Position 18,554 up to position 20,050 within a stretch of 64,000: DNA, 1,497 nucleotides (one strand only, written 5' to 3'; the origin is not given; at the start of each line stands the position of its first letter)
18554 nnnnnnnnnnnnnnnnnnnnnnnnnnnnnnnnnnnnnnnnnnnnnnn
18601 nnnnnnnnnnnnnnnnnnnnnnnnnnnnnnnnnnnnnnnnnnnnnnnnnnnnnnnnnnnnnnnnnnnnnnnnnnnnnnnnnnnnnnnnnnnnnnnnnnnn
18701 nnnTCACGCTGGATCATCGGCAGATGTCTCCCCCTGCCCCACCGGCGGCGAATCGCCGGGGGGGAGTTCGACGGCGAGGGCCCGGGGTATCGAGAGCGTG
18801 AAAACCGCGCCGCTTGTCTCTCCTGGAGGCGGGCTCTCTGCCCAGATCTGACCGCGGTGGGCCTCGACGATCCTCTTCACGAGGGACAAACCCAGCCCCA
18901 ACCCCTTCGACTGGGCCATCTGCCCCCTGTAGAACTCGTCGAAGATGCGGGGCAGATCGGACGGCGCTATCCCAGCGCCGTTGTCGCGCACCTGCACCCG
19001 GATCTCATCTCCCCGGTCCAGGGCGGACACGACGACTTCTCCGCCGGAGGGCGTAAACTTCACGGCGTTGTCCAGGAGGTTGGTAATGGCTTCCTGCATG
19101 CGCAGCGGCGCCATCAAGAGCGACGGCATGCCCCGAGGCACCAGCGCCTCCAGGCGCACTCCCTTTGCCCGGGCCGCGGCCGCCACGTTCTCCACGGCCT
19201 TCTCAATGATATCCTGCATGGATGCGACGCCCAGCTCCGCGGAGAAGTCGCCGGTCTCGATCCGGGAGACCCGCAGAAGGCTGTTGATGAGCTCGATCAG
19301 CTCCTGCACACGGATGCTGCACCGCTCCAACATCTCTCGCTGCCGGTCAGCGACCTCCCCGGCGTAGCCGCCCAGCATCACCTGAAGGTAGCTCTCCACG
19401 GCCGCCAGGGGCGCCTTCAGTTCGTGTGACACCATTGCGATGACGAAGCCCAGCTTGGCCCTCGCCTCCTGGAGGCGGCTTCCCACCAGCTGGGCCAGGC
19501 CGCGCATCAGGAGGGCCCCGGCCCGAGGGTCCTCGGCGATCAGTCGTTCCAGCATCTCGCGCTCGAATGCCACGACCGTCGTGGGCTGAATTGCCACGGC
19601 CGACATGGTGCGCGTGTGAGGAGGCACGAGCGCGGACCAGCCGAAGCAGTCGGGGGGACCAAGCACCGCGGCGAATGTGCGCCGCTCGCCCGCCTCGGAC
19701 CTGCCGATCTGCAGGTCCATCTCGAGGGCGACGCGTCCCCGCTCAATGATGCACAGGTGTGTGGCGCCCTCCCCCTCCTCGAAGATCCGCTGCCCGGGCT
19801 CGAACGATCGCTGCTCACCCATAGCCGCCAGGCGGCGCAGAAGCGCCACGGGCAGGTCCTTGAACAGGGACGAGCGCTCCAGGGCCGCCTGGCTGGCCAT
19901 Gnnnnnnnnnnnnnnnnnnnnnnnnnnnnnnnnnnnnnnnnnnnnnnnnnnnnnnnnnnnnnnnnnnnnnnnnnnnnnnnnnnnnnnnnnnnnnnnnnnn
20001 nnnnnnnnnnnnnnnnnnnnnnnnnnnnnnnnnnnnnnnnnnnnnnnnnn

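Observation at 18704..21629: Phosphorelay (kinase plus two output-less receivers) inserted between duplicated metF genes of the Wood-Ljungdahl methyl branch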

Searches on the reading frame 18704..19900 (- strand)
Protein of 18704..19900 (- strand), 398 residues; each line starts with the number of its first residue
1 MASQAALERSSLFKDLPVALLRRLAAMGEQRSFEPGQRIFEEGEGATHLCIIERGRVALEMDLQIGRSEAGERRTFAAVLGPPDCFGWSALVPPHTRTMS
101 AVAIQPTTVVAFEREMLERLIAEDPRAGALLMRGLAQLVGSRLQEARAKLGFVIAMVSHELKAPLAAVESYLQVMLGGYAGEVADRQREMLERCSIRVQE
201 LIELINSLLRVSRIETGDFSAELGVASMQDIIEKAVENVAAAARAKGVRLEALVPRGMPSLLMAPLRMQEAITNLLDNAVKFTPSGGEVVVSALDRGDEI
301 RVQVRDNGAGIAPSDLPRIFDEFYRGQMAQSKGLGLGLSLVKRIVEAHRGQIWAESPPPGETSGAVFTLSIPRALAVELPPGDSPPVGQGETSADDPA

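Call 3: search_protein_families(library=pfam, proteins=[window:18704-19900:-], max_evalue=0.01)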
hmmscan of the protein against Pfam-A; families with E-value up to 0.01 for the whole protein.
window:18704-19900:- (398 aa): 4 families
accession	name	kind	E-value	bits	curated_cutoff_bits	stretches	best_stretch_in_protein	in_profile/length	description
PF02518.31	HATPase_c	-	4.2e-29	101.6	26.4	1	265-373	3-109/111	Histidine kinase-, DNA gyrase B-, and HSP90-like ATPase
PF00027.35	cNMP_binding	-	2.2e-16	60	27.5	1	31-124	2-89/89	Cyclic nucleotide-binding domain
PF00512.31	HisKA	-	5.8e-12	45.9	26.9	1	152-217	4-66/66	His Kinase A (phospho-acceptor) domain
PF13581.12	HATPase_c_2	-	1.3e-05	25.7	27.4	1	267-347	35-111/127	Histidine kinase-like ATPase domain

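Call 8: find_encoding_contigs(protein=window:18704-19900:-, flank=10000, max_places=10)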
Protein window:18704-19900:- (398 aa): 3 contigs read that carry it; 2 places shown.
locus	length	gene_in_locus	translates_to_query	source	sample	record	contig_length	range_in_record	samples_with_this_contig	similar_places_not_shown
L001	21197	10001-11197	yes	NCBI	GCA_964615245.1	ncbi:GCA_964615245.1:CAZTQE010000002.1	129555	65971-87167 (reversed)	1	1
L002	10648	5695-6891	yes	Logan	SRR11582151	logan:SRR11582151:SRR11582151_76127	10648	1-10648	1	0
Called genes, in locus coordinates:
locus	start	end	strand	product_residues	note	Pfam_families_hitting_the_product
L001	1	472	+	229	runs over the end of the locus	PF12225:DUF5981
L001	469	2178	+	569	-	PF01268:FTHFS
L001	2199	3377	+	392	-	PF07992:Pyr_redox_2 (faint), PF13450:NAD_binding_8, PF00037:Fer4 (weak), PF12838:Fer4_7 (weak)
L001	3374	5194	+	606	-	PF12838:Fer4_7 (faint), PF13187:Fer4_9 (weak), PF00037:Fer4 (faint), PF12837:Fer4_6 (faint), PF13237:Fer4_10 (weak), PF14697:Fer4_21 (weak), PF25160:LdpA_Fe-S-bd (weak), PF02662:FlpD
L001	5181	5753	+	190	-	PF13183:Fer4_8, PF12838:Fer4_7 (faint), PF13187:Fer4_9 (weak), PF13534:Fer4_17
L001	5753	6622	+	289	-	PF02754:CCG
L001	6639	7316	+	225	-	PF12225:DUF5981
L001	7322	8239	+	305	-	PF02219:MTHFR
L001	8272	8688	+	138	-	PF00072:Response_reg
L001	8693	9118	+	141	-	PF00072:Response_reg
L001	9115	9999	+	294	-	PF02219:MTHFR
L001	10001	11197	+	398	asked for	PF00027:cNMP_binding, PF00512:HisKA, PF13581:HATPase_c_2 (weak), PF02518:HATPase_c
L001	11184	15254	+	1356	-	PF00027:cNMP_binding, PF12831:FAD_oxidored (weak), PF13450:NAD_binding_8 (weak), PF00037:Fer4 (weak), PF14691:Fer4_20, PF07992:Pyr_redox_2, PF13450:NAD_binding_8 (weak), PF13738:Pyr_redox_3, +13 more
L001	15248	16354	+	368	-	PF12797:Fer4_2 (faint), PF12838:Fer4_7, PF13237:Fer4_10, PF13459:Fer4_15 (faint), PF13484:Fer4_16 (faint), PF14697:Fer4_21, PF00037:Fer4 (weak), PF12837:Fer4_6 (weak)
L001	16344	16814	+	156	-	PF02662:FlpD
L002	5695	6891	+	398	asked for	PF00027:cNMP_binding, PF00512:HisKA, PF13581:HATPase_c_2 (weak), PF02518:HATPase_c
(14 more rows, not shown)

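Call 9: find_homologous_proteins(query=window:18704-19900:-)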
Query window:18704-19900:- (398 aa): 2021 proteins with E <= 0.001 among 8000 candidates; the best 120 are listed.
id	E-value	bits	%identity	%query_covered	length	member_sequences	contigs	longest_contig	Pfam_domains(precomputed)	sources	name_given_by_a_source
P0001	5.8e-206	702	83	99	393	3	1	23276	PF02518.32,PF00512.32,PF00027.36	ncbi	-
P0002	1.3e-203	694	82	99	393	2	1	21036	PF13581.13,PF02518.32,PF00512.32,PF00027.36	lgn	-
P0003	5.1e-197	672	79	99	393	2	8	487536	PF13581.13,PF02518.32,PF00512.32,PF00027.36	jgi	-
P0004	5.8e-190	649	76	99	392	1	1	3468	PF02518.32,PF00512.32,PF00027.36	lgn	-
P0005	1.3e-187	641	76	99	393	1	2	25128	PF02518.32,PF00512.32,PF00027.36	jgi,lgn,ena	-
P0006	6.1e-184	629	75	98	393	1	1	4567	PF02518.32,PF00512.32,PF00027.36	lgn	-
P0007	3.6e-183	627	74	97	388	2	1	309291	PF02518.32,PF00512.32,PF00027.36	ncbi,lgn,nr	ncbi:MAG: ATP-binding protein [bacterium]|nr:ATP-binding protein [bacterium]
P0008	5.4e-178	610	74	94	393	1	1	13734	PF02518.32,PF00512.32,PF00027.36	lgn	-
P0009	4.5e-147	508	65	94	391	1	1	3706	PF13581.13,PF02518.32,PF00512.32,PF00027.36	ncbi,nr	ncbi:MAG: HAMP domain-containing histidine kinase [Armatimonadetes bacterium]|nr:HAMP domain-contain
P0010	1.4e-139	483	60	94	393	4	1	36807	PF13581.13,PF02518.32,PF00512.32,PF00027.36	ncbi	-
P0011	1.2e-138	480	59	94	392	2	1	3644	PF13581.13,PF02518.32,PF00512.32,PF00027.36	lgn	-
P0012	1.1e-134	467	58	94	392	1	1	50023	PF13581.13,PF02518.32,PF00512.32,PF00027.36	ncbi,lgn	-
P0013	2.4e-95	338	47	93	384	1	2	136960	PF02518.32,PF00512.32,PF00027.36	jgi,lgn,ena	jgi:signal transduction histidine kinase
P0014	1.1e-94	336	46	92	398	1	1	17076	PF02518.32,PF00512.32,PF00027.36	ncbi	ncbi:ATP-binding protein [Chloroflexota bacterium]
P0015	3.8e-94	334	44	95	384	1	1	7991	PF02518.32,PF00512.32,PF00027.36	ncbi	-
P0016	6.4e-94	333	48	69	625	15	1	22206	PF13581.13,PF02518.32,PF00512.32,PF00027.36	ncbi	ncbi:MAG: ATP-binding protein [Candidatus Bipolaricaulia bacterium]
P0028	6.7e-90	320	43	94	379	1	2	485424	PF02518.32,PF00512.32,PF00027.36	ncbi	ncbi:MAG: ATP-binding protein [Chloroflexota bacterium]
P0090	1.5e-77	279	40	94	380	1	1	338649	PF02518.32,PF00512.32,PF00027.36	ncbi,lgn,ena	-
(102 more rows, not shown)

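Call 11: find_encoding_contigs(protein=P0003, flank=10000, max_places=2)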
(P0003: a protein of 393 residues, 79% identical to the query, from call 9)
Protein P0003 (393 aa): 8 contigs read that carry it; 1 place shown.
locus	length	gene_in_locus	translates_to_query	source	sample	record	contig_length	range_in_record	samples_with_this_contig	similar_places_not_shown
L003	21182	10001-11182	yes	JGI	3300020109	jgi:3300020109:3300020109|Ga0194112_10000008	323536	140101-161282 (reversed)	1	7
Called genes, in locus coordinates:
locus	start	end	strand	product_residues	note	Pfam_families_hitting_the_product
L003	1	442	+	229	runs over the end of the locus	PF12225:DUF5981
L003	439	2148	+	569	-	PF01268:FTHFS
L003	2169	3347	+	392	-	PF07992:Pyr_redox_2 (faint), PF13450:NAD_binding_8, PF12838:Fer4_7 (faint), PF00037:Fer4 (weak), PF12837:Fer4_6 (weak)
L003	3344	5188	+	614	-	PF00037:Fer4 (faint), PF12837:Fer4_6 (faint), PF13237:Fer4_10, PF14697:Fer4_21, PF12838:Fer4_7 (weak), PF13187:Fer4_9 (weak), PF25160:LdpA_Fe-S-bd (weak), PF02662:FlpD, +1 more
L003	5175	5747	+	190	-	PF14697:Fer4_21 (faint), PF13183:Fer4_8, PF13237:Fer4_10 (faint), PF13187:Fer4_9 (weak), PF13534:Fer4_17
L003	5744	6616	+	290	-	PF02754:CCG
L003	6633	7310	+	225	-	PF12225:DUF5981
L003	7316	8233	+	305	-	PF02219:MTHFR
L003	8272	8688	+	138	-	PF00072:Response_reg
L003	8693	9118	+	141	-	PF00072:Response_reg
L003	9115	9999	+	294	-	PF02219:MTHFR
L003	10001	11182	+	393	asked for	PF00027:cNMP_binding, PF00512:HisKA, PF02518:HATPase_c, PF13581:HATPase_c_2 (weak)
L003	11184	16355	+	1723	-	PF00027:cNMP_binding, PF12831:FAD_oxidored (weak), PF13450:NAD_binding_8 (weak), PF14691:Fer4_20, PF07992:Pyr_redox_2, PF13450:NAD_binding_8 (weak), PF13738:Pyr_redox_3 (weak), PF14697:Fer4_21, +20 more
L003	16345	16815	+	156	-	PF02662:FlpD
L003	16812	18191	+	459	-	PF13183:Fer4_8, PF13187:Fer4_9, PF13534:Fer4_17, PF02754:CCG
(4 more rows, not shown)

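Call 12: find_encoding_contigs(protein=P0007, flank=10000, max_places=2)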
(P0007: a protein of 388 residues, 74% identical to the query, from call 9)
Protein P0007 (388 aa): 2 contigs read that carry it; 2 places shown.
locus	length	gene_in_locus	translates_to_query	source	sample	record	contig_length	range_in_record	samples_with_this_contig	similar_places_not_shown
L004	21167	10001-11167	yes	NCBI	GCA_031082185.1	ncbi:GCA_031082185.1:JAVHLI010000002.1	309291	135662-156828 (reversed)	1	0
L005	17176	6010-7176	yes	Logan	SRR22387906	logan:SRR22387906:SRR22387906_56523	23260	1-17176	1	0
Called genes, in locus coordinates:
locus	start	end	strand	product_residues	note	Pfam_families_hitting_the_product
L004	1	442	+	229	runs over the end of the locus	PF12225:DUF5981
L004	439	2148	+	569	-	PF01268:FTHFS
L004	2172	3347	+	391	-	PF13450:NAD_binding_8, PF00037:Fer4 (weak), PF12838:Fer4_7 (weak)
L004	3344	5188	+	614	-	PF12837:Fer4_6 (faint), PF13237:Fer4_10 (weak), PF14697:Fer4_21, PF12838:Fer4_7 (weak), PF13187:Fer4_9 (weak), PF25160:LdpA_Fe-S-bd (weak), PF00037:Fer4 (weak), PF02662:FlpD, +1 more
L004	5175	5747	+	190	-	PF13183:Fer4_8, PF13187:Fer4_9 (weak), PF13534:Fer4_17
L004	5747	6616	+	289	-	PF02754:CCG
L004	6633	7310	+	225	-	PF12225:DUF5981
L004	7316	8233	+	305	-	PF02219:MTHFR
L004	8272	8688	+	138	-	PF00072:Response_reg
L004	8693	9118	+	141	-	PF00072:Response_reg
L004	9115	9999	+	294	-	PF02219:MTHFR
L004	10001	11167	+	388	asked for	PF00027:cNMP_binding, PF00512:HisKA, PF02518:HATPase_c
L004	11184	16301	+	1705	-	PF00027:cNMP_binding, PF12831:FAD_oxidored (weak), PF13450:NAD_binding_8 (weak), PF14691:Fer4_20, PF07992:Pyr_redox_2, PF13738:Pyr_redox_3, PF12838:Fer4_7, PF14697:Fer4_21, +21 more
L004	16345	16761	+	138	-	PF02662:FlpD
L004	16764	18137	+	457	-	PF13183:Fer4_8, PF13187:Fer4_9 (weak), PF13534:Fer4_17, PF02754:CCG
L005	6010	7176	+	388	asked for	PF00027:cNMP_binding, PF00512:HisKA, PF02518:HATPase_c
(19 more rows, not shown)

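Call 13: find_encoding_contigs(protein=P0012, flank=10000, max_places=2)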
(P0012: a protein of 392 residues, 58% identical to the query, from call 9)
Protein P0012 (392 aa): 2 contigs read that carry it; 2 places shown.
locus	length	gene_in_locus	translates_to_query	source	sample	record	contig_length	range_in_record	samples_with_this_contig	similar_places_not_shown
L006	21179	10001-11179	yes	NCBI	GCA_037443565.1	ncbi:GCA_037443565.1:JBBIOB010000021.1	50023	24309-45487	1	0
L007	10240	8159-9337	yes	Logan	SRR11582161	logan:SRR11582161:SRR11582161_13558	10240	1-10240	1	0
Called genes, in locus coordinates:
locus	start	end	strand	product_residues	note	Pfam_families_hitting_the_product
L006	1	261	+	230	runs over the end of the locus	PF12225:DUF5981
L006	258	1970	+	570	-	PF01268:FTHFS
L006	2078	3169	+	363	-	PF12838:Fer4_7 (weak), PF00037:Fer4, PF12797:Fer4_2 (weak), PF12837:Fer4_6 (weak), PF12838:Fer4_7 (weak)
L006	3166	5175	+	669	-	PF00037:Fer4 (faint), PF12797:Fer4_2 (faint), PF12837:Fer4_6 (faint), PF12838:Fer4_7 (weak), PF13187:Fer4_9 (weak), PF13237:Fer4_10 (weak), PF14697:Fer4_21 (weak), PF02662:FlpD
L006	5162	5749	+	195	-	PF13183:Fer4_8, PF13187:Fer4_9 (weak), PF13534:Fer4_17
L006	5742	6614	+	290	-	PF02754:CCG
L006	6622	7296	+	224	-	PF12225:DUF5981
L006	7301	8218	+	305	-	PF02219:MTHFR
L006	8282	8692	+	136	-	PF00072:Response_reg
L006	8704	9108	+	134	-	PF00072:Response_reg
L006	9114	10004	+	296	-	PF02219:MTHFR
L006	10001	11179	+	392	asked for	PF00027:cNMP_binding, PF00512:HisKA, PF02518:HATPase_c, PF13581:HATPase_c_2 (weak)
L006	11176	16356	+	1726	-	PF00027:cNMP_binding, PF12831:FAD_oxidored (weak), PF13450:NAD_binding_8 (weak), PF14691:Fer4_20, PF07992:Pyr_redox_2, PF13450:NAD_binding_8, PF12831:FAD_oxidored, PF14697:Fer4_21, +20 more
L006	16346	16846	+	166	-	PF02662:FlpD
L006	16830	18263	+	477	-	PF13183:Fer4_8, PF13187:Fer4_9 (weak), PF13237:Fer4_10 (faint), PF13534:Fer4_17, PF02754:CCG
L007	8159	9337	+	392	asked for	PF00027:cNMP_binding, PF00512:HisKA, PF02518:HATPase_c, PF13581:HATPase_c_2 (weak)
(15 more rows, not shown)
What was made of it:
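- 13547..18717 (-): Giant HdrA/GltD-like flavo-iron-sulfur protein, called here as 1356 + 368 aa. The two ORFs overlap at 14647-14653, just downstream of a G10 run at 14669-14678. Relatives encode a single ORF of 1705-1726 aa in the gene calls (calls 11-13).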

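Call 14: find_encoding_contigs(protein=P0013, flank=10000, max_places=1)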
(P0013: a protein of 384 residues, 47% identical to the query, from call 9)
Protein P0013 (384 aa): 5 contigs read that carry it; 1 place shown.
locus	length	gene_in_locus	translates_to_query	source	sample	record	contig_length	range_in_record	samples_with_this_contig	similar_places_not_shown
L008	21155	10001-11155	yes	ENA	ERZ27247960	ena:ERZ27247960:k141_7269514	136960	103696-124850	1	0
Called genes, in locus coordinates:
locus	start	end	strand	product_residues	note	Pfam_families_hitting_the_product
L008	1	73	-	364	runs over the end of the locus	PF02540:NAD_synthase (faint), PF03054:tRNA_Me_trans, PF20259:tRNA_Me_trans_M, PF20258:tRNA_Me_trans_C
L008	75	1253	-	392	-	PF00266:Aminotran_5, PF01212:Beta_elim_lyase, PF01041:DegT_DnrJ_EryC1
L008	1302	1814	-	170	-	PF02082:Rrf2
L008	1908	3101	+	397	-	PF01702:TGT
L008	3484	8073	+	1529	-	PF14691:Fer4_20, PF07992:Pyr_redox_2, PF13450:NAD_binding_8, PF07992:Pyr_redox_2, PF07992:Pyr_redox_2, PF12831:FAD_oxidored, PF12838:Fer4_7, PF13237:Fer4_10, +21 more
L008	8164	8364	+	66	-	PF02662:FlpD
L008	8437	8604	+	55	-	PF02662:FlpD (weak)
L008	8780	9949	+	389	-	PF00027:cNMP_binding, PF00512:HisKA, PF13581:HATPase_c_2 (weak), PF02518:HATPase_c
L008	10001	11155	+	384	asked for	PF00027:cNMP_binding, PF00512:HisKA, PF02518:HATPase_c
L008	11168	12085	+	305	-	PF02219:MTHFR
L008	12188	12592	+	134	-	PF00072:Response_reg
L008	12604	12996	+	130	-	PF00072:Response_reg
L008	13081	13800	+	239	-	PF12225:DUF5981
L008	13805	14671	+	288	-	PF02219:MTHFR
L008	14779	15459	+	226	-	PF12225:DUF5981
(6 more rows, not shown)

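Call 15: find_encoding_contigs(protein=P0028, flank=10000, max_places=1)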
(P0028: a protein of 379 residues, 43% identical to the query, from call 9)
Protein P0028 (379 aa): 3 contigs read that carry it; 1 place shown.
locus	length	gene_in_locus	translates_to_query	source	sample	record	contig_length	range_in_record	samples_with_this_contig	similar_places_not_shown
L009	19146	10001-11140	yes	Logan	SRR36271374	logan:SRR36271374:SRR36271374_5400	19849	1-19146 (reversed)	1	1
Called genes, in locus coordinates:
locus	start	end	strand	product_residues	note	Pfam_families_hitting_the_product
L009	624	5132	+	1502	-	PF12831:FAD_oxidored, PF14691:Fer4_20, PF07992:Pyr_redox_2, PF13450:NAD_binding_8 (weak), PF13738:Pyr_redox_3 (weak), PF07992:Pyr_redox_2 (weak), PF00890:FAD_binding_2 (weak), PF01266:DAO (weak), +15 more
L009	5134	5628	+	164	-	PF02662:FlpD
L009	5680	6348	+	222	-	PF12225:DUF5981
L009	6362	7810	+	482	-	PF12838:Fer4_7 (weak), PF13183:Fer4_8, PF13187:Fer4_9, PF13534:Fer4_17, PF02754:CCG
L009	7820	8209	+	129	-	PF01648:ACPS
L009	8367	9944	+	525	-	PF03853:YjeF_N, PF01256:Carb_kinase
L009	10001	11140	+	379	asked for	PF00027:cNMP_binding, PF00512:HisKA, PF02518:HATPase_c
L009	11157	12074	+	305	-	PF02219:MTHFR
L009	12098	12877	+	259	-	PF00072:Response_reg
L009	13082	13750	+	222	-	PF13510:Fer2_4, PF10588:NADH-G_4Fe-4S_3, PF22117:Fer4_Nqo3 (weak)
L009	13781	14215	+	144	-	PF01257:2Fe-2S_thioredx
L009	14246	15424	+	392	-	PF01512:Complex1_51K, PF10531:SLBB (faint), PF10589:NADH_4Fe-4S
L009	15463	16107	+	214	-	PF12225:DUF5981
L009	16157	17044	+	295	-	PF02219:MTHFR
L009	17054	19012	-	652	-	PF13231:PMT_2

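Call 16: find_encoding_contigs(protein=P0016, flank=10000, max_places=1)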
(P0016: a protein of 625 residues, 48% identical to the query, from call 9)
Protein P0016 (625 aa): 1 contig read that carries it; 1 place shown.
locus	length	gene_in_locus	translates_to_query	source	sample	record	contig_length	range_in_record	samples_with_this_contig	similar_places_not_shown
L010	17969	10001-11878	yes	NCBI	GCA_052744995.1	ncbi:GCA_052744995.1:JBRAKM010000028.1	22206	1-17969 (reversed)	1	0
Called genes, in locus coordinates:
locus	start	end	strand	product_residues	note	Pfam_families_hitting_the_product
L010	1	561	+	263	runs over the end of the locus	PF00106:adh_short, PF08659:KR, PF13561:adh_short_C2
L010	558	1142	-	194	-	PF00293:NUDIX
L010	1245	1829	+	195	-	PF12804:NTP_transf_3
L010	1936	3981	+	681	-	PF04879:Molybdop_Fe4S4, PF00384:Molybdopterin, PF01568:Molydop_binding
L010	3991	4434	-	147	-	PF13291:ACT_4 (faint), PF19571:ACT_8 (weak), PF22629:ACT_AHAS_ss (faint), PF01842:ACT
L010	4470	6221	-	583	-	PF01268:FTHFS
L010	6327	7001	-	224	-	PF12225:DUF5981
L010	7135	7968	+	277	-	PF01058:Oxidored_q6, PF14720:NiFe_hyd_SSU_C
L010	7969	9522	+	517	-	PF27537:HoxH (weak), PF00374:NiFeSe_Hases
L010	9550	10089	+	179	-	PF01750:HycI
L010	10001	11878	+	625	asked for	PF00027:cNMP_binding, PF00512:HisKA, PF13581:HATPase_c_2 (weak), PF02518:HATPase_c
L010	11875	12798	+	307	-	PF02219:MTHFR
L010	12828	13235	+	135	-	PF00072:Response_reg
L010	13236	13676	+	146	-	PF00072:Response_reg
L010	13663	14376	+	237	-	PF12225:DUF5981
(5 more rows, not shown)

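Call 17: find_encoding_contigs(protein=P0090, flank=10000, max_places=1)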
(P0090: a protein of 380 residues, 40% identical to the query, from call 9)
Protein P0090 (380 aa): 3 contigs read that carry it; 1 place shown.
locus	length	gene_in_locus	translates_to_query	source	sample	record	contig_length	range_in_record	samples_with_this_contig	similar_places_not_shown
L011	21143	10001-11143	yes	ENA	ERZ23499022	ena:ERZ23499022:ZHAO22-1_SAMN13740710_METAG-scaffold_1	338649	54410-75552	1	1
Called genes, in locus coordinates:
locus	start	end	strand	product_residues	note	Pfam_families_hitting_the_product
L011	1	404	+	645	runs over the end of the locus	PF01512:Complex1_51K, PF10589:NADH_4Fe-4S, PF13237:Fer4_10 (weak), PF14697:Fer4_21 (weak), PF25160:LdpA_Fe-S-bd (weak), PF00037:Fer4 (weak), PF12797:Fer4_2 (weak), PF12837:Fer4_6 (weak)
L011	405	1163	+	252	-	PF01656:CbiA (weak), PF13614:AAA_31 (weak)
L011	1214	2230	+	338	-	PF14369:Zn_ribbon_19 (weak), PF01656:CbiA (weak), PF13614:AAA_31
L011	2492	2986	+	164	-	PF00027:cNMP_binding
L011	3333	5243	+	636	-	PF16177:ACAS_N, PF00501:AMP-binding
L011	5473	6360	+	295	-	PF01058:Oxidored_q6, PF14720:NiFe_hyd_SSU_C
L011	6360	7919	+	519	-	PF27537:HoxH (weak), PF00374:NiFeSe_Hases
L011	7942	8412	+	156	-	PF01750:HycI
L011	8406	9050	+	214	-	PF12225:DUF5981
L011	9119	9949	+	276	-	PF02219:MTHFR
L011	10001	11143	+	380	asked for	PF00027:cNMP_binding, PF00512:HisKA, PF02518:HATPase_c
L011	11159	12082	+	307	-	PF02219:MTHFR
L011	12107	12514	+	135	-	PF00072:Response_reg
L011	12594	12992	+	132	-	PF00072:Response_reg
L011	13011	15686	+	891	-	PF13510:Fer2_4, PF10588:NADH-G_4Fe-4S_3, PF00037:Fer4 (faint), PF13237:Fer4_10 (weak), PF04879:Molybdop_Fe4S4, PF00384:Molybdopterin, PF01568:Molydop_binding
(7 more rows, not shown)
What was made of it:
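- All 7 context look-ups of kinase homologues at 40-79% identity show kinase-MetF2-REC(-REC) next to MetV/MetF1 and, in most, Hdr genes (calls 11-17).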

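Call 19: search_protein_families(library=ncbifam, proteins=[window:18704-19900:-], max_evalue=0.001)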
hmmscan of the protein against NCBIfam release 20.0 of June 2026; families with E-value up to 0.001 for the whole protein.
window:18704-19900:- (398 aa): 86 families (the best 25 are shown)
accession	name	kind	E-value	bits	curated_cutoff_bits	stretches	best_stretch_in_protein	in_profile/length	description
NF046044.1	PnpS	equivalog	7.7e-44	150.3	400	1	150-372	171-390/390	two-component system histidine kinase PnpS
TIGR02966.1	phoR_proteo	equivalog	1.7e-43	148.9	334.2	1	142-369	109-331/333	phosphate regulon sensor histidine kinase PhoR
NF006800.0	PRK09303.1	equivalog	3.7e-42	144.6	342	1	152-372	153-376/383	histidine kinase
NF033092.0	HK_WalK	equivalog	1.3e-39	136.3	725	1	152-372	375-593/594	cell wall metabolism sensor histidine kinase WalK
NF008312.0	PRK11100.1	equivalog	1e-36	126.8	356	1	145-372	251-473/477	two-component system sensor histidine kinase CreC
NF008468.0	PRK11360.1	equivalog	1.2e-35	123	646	1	144-373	390-608/616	two-component system sensor histidine kinase AtoS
NF041735.1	hist_kin_RppB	equivalog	1.6e-35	122.7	400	1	155-372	221-438/438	two-component system sensor histidine kinase RppB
NF041880.1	EPS_EpsF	equivalog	2e-34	119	900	1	151-370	275-490/492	response regulator EpsF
NF047874.1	MASE3_PAS_HK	subfamily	1e-32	113.8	560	1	147-373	396-625/655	MASE3 domain-containing sensor histidine kinase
TIGR01386.1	cztS_silS_copS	subfamily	1.1e-32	113.7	292.55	1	142-363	233-451/457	heavy metal sensor histidine kinase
NF011874.0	PRK15347.1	equivalog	7.8e-32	110.2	852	1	154-372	402-613/921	two component system sensor kinase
NF045911.1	TCSHisKinNblS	equivalog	9.4e-31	106.8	1000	1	143-353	384-603/621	two-component system sensor histidine kinase NblS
TIGR02956.1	TMAO_torS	equivalog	2.8e-30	105.2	676.5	1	146-372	461-681/967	TMAO reductase system sensor histidine kinase/response regulator TorS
NF041832.1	near_NosP_CTERM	subfamily_domain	3.1e-30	105.5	400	1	154-374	11-226/370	NahK/ErcS family hybrid sensor histidine kinase/response regulator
NF012163.2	BaeS_SmeS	equivalog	3.1e-30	105.5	500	1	152-361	242-449/457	sensor histidine kinase efflux regulator BaeS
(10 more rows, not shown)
